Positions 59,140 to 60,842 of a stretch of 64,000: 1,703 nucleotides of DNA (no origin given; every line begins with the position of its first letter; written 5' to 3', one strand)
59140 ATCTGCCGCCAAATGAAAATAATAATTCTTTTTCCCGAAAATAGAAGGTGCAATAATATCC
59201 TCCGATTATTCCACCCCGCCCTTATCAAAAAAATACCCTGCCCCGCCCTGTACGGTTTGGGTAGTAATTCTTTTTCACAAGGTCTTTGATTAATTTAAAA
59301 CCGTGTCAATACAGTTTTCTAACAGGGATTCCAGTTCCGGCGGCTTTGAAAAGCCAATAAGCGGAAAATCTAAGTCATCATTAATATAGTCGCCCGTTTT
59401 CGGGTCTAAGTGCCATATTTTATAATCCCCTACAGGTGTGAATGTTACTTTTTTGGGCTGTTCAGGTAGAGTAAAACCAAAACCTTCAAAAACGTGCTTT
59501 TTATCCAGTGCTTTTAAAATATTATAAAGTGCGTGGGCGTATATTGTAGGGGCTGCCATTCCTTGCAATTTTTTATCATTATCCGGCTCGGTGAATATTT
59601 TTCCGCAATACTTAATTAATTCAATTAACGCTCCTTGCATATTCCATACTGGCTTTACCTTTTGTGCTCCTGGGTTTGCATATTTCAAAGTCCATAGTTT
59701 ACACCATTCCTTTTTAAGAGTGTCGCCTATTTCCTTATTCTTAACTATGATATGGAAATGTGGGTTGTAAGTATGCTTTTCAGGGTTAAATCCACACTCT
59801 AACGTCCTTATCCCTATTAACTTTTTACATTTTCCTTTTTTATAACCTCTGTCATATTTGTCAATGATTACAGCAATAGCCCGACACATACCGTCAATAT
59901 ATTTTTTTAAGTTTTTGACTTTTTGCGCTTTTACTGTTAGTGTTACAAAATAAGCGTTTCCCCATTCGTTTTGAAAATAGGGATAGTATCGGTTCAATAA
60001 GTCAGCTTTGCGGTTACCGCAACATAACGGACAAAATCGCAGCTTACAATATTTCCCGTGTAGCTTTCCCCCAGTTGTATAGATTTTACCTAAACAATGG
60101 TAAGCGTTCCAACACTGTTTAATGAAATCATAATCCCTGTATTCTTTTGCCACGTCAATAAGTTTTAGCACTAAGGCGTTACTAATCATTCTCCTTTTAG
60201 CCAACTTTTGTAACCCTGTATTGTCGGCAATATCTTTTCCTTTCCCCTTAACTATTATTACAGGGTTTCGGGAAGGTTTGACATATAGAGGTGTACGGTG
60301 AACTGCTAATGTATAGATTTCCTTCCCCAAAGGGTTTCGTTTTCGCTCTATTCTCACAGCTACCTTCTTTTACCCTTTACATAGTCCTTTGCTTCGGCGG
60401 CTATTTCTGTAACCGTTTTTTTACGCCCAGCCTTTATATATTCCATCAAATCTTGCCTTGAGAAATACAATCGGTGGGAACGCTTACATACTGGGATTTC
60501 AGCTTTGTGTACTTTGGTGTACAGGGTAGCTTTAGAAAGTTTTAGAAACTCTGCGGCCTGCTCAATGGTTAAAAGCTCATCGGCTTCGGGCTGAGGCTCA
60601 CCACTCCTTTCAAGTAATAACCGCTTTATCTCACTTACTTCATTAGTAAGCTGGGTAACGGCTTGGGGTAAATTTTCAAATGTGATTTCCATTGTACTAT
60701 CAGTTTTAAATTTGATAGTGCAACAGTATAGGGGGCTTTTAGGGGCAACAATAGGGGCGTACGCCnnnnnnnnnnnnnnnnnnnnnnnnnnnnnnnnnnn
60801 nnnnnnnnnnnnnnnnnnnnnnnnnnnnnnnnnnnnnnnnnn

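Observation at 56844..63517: A roughly 6.7 kb integrative element carrying its own rolling-circle Rep and an R-M system, inserted at the 3' end of secA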

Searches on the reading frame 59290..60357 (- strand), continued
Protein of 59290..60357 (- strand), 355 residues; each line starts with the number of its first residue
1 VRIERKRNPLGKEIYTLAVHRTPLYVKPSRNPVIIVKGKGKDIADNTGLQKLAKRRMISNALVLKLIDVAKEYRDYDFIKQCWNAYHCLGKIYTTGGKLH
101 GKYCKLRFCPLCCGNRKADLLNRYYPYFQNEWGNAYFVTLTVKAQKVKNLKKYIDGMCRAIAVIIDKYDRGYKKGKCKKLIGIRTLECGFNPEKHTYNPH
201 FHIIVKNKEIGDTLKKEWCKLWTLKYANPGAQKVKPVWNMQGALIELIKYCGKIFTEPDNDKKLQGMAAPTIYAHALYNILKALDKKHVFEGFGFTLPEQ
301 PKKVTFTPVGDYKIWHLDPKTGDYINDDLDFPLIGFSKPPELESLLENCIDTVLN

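Call 76: search_dna_similar(query=window:59290-60357:-, collection=plasmids, mode=protein, max_rows=25)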
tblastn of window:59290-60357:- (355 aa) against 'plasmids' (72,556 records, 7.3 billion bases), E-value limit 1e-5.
Records with a match: 265; places in all: 283; records where one place covers at least 80% of the query: 0.
Best place of each record, by identity: <60% 265.
By first word of the organism name: Bacillus 100; Staphylococcus 67; Streptococcus 21; Bacteroides 20; Enterococcus 16; Macrococcus 11; Macrococcoides 8; Phocaeicola 5; Clostridium 5; uncultured 4; and 7 more.
By predicted mobility (MOB-suite, as given by PLSDB): mobilizable 176; non-mobilizable 78; conjugative 11.
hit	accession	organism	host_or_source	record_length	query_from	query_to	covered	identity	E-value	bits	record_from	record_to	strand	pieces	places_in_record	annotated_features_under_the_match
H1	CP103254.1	Bacteroides fragilis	Homo sapiens,cell culture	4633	48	294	70%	28.1%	3e-13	78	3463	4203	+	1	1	protein rep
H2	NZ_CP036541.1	Bacteroides fragilis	Homo sapiens,blood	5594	48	294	70%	28.1%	3e-13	78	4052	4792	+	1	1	protein rep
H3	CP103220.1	Bacteroides fragilis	Homo sapiens,cell culture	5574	48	294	70%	28.1%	4e-13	78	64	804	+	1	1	protein rep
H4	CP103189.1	Bacteroides fragilis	Homo sapiens,cell culture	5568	48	294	70%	28.1%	4e-13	78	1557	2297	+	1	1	protein rep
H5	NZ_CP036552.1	Bacteroides fragilis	Homo sapiens,blood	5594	48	294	70%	28.1%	4e-13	78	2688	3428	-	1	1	protein rep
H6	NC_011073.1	Bacteroides fragilis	-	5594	48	294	70%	28.1%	4e-13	78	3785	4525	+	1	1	protein rep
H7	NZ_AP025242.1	Phocaeicola vulgatus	Homo sapiens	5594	48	294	70%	28.1%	4e-13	78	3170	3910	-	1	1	protein rep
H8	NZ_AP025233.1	Phocaeicola vulgatus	Homo sapiens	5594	48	294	70%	28.1%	4e-13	78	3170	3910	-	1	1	protein rep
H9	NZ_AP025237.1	Phocaeicola vulgatus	Homo sapiens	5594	48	294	70%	28.1%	4e-13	78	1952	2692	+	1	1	protein rep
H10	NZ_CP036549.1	Bacteroides fragilis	Homo sapiens,blood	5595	48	294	70%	28.1%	4e-13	78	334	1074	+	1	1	protein rep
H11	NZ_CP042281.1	Bacteroides xylanisolvens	Homo sapiens,whole organism,feces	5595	48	294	70%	28.1%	4e-13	78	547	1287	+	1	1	protein rep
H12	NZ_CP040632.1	Bacteroides sp. PHL 2737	Homo sapiens,Abdominal ascites fluid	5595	48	294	70%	28.1%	4e-13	78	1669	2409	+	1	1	protein rep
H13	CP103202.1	Bacteroides fragilis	Homo sapiens,cell culture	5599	48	294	70%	28.1%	4e-13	78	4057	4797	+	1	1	protein rep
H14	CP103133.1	Bacteroides ovatus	Homo sapiens,cell culture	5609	48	294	70%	28.1%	4e-13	78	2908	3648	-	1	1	protein rep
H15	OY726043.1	Phocaeicola massiliensis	-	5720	48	294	70%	28.1%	4e-13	78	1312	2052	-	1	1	record has no annotation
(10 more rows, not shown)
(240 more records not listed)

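Call 77: search_dna_similar(query=window:59290-60357:-, collection=phages, mode=protein, max_rows=10)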
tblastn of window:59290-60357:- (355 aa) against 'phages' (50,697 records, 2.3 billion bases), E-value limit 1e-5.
No match.

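Call 78: find_encoding_contigs(protein=P0074, flank=10000, max_places=6)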
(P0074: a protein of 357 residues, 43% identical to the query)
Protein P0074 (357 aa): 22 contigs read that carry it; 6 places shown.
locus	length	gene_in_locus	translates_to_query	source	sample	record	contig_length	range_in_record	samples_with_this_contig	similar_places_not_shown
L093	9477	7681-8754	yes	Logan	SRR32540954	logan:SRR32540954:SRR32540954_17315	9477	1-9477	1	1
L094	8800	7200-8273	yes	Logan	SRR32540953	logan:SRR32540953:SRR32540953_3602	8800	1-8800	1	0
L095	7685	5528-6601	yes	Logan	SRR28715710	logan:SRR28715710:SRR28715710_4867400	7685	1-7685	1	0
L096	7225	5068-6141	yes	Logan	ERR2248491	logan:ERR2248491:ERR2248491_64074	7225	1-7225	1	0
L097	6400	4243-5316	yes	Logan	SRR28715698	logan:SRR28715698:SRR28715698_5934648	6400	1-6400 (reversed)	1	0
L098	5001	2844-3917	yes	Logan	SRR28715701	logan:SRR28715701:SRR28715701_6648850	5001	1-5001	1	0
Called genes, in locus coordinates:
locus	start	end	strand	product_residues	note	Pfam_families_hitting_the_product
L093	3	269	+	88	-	?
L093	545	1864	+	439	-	PF13102:Phage_int_SAM_5, PF00589:Phage_integrase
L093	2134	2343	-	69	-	-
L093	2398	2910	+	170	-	-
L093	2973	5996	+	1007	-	PF22240:ISP_coupler, PF02384:N6_Mtase, PF07669:Eco57I, PF18135:Type_ISP_C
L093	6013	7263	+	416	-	-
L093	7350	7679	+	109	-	PF12728:HTH_17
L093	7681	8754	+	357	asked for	PF01446:Rep_1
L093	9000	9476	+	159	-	?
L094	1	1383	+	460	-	?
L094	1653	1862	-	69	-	-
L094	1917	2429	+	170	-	-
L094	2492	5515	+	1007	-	PF22240:ISP_coupler, PF02384:N6_Mtase, PF07669:Eco57I, PF18135:Type_ISP_C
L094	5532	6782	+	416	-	-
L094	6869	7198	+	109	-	PF12728:HTH_17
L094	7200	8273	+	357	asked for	PF01446:Rep_1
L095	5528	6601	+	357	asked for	PF01446:Rep_1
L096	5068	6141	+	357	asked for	PF01446:Rep_1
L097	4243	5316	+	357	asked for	PF01446:Rep_1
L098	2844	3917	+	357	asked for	PF01446:Rep_1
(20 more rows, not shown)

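Call 83: find_encoding_contigs(protein=P0003, flank=10000, max_places=2)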
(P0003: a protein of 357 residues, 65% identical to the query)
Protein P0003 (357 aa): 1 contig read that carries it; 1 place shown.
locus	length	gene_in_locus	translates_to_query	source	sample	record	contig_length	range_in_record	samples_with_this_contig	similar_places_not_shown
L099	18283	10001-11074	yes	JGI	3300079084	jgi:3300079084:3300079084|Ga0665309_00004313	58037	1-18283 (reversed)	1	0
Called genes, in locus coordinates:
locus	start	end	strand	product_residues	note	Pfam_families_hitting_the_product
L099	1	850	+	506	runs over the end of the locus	PF01464:SLT, PF01476:LysM, PF23473:LysM3_LYK4_5 (faint), PF01476:LysM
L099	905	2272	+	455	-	PF10396:TrmE_N, PF12631:MnmE_helical, PF03193:RsgA_GTPase (faint), PF00350:Dynamin_N (faint), PF01926:MMR_HSR1, PF02421:FeoB_N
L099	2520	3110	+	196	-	PF12728:HTH_17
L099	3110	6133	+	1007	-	PF22240:ISP_coupler, PF02384:N6_Mtase, PF07669:Eco57I, PF18135:Type_ISP_C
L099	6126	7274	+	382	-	PF13102:Phage_int_SAM_5, PF00589:Phage_integrase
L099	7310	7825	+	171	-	PF10543:ORF6N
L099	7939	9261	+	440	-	-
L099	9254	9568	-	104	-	-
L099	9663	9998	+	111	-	PF12728:HTH_17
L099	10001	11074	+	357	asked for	PF01446:Rep_1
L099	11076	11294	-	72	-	-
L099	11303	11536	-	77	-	-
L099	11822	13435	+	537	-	PF01844:HNH (weak)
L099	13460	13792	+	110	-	-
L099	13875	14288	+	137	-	-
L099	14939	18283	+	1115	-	?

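Call 84: find_encoding_contigs(protein=P0005, flank=10000, max_places=2)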
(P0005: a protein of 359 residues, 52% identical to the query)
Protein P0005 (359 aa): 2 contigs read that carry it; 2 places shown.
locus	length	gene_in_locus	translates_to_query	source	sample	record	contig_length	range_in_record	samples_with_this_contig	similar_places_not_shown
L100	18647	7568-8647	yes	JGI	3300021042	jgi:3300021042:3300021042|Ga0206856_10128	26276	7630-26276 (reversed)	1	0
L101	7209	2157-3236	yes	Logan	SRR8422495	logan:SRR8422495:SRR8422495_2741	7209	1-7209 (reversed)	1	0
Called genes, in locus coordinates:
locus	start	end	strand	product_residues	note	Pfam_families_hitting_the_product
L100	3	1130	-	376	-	?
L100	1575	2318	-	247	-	PF00072:Response_reg, PF04397:LytTR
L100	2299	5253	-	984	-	PF07494:Reg_prop (faint), PF07495:Y_Y_Y, PF06580:His_kinase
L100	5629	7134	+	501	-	-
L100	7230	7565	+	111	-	PF12728:HTH_17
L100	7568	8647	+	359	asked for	PF01446:Rep_1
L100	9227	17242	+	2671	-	PF01436:NHL (faint), PF25021:TEN_NHL (weak), PF13573:SprB (weak), PF18962:Por_Secre_tail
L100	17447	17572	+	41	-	-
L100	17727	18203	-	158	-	PF18962:Por_Secre_tail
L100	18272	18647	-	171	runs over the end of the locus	PF26566:PH_40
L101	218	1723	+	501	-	-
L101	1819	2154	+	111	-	PF12728:HTH_17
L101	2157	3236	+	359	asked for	PF01446:Rep_1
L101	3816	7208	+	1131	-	?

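Call 89: search_solved_structures(query=A1, max_evalue=0.01)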
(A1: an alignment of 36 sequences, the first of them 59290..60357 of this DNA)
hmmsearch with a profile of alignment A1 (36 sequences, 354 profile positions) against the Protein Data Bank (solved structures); distinct sequences matched with E-value up to 0.01: 0.

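Call 95: search_protein_families(library=pfam, proteins=[L100:5629-7134:+], max_evalue=1)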
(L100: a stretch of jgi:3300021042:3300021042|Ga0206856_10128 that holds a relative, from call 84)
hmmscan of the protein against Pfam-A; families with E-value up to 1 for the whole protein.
L100:5629-7134:+ (501 aa): 3 families
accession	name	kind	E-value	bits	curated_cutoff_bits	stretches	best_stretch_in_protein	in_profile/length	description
PF18471.6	Ribosomal_L27_C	-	0.033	14.1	25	1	423-494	149-212/240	Ribosomal L27 protein C-terminal domain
PF05979.17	DUF896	-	0.064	13.6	24.2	1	339-367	29-57/64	Bacterial protein of unknown function (DUF896)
PF10280.14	Med11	-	0.15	12.9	26.9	1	150-243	15-103/120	Mediator complex protein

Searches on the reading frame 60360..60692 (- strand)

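Call 7: search_protein_families(library=pfam, proteins=[window:60360-60692:-], max_evalue=0.01)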
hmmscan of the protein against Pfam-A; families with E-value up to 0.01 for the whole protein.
window:60360-60692:- (110 aa): 1 family
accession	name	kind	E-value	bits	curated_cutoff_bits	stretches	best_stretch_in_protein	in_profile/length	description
PF12728.13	HTH_17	-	2.6e-13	50.5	27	1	40-89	1-50/51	Helix-turn-helix domain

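Call 8: search_protein_families(library=ncbifam, proteins=[window:60360-60692:-], max_evalue=0.01)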
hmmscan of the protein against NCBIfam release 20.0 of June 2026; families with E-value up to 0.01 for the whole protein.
window:60360-60692:- (110 aa): 2 families
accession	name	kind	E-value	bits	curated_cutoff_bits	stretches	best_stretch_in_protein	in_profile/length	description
NF047737.1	antiphage_MADS1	equivalog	8.9e-09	35.5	80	1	38-83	1-46/49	methylation-associated defense system helix-turn-helix domain-containing protein MAD1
TIGR01764.1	excise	domain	5.6e-08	33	28.8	1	40-88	1-49/49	excisionase family DNA-binding protein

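Call 47: search_protein_families(library=phrogs, proteins=[window:60360-60692:-], max_evalue=0.01)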
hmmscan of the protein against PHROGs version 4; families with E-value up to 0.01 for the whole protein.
window:60360-60692:- (110 aa): 14 families
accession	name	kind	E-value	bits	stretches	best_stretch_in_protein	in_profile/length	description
phrog_25262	-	unknown function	2.2e-12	47.9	1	14-108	15-103/106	-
phrog_15534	-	DNA, RNA and nucleotide metabolism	6.2e-09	37.3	1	4-89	8-91/93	HTH DNA binding protein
phrog_66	-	integration and excision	1e-08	36.3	1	22-99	75-153/412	excisionase and transcriptional regulator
phrog_7338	-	unknown function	1.3e-06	29.5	1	31-92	23-83/87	-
phrog_668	-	DNA, RNA and nucleotide metabolism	3e-06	28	1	1-94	24-118/181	HTH DNA binding protein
phrog_1877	-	DNA, RNA and nucleotide metabolism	3.9e-06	27.8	1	38-103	58-123/129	DNA binding protein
phrog_6401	-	DNA, RNA and nucleotide metabolism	6.9e-05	23.7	1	38-92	7-62/64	DNA binding protein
phrog_25665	-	integration and excision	0.00014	22.9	1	38-98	23-83/93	excisionase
phrog_1840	-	integration and excision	0.00022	22.7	1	41-96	7-63/90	excisionase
phrog_2907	-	integration and excision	0.0007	21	1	38-87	4-58/117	excisionase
phrog_4745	-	DNA, RNA and nucleotide metabolism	0.002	18.9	1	24-97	15-95/107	DNA binding protein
phrog_4996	-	unknown function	0.006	17.5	0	11-64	8-59/99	-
phrog_323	-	transcription regulation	0.0065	17.1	1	41-99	165-228/319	transcriptional regulator, D5-like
phrog_10045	-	DNA, RNA and nucleotide metabolism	0.0095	16.8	0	36-68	16-48/74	HTH DNA binding protein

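Call 48: search_protein_families(library=padloc, proteins=[window:60360-60692:-], max_evalue=0.01)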
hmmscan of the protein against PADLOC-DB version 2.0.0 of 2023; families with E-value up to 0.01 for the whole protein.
window:60360-60692:- (110 aa): 1 family
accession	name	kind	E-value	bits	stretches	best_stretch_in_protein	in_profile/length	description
PDLC04133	mad1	-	0.0001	20.5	1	38-87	3-52/60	mads_1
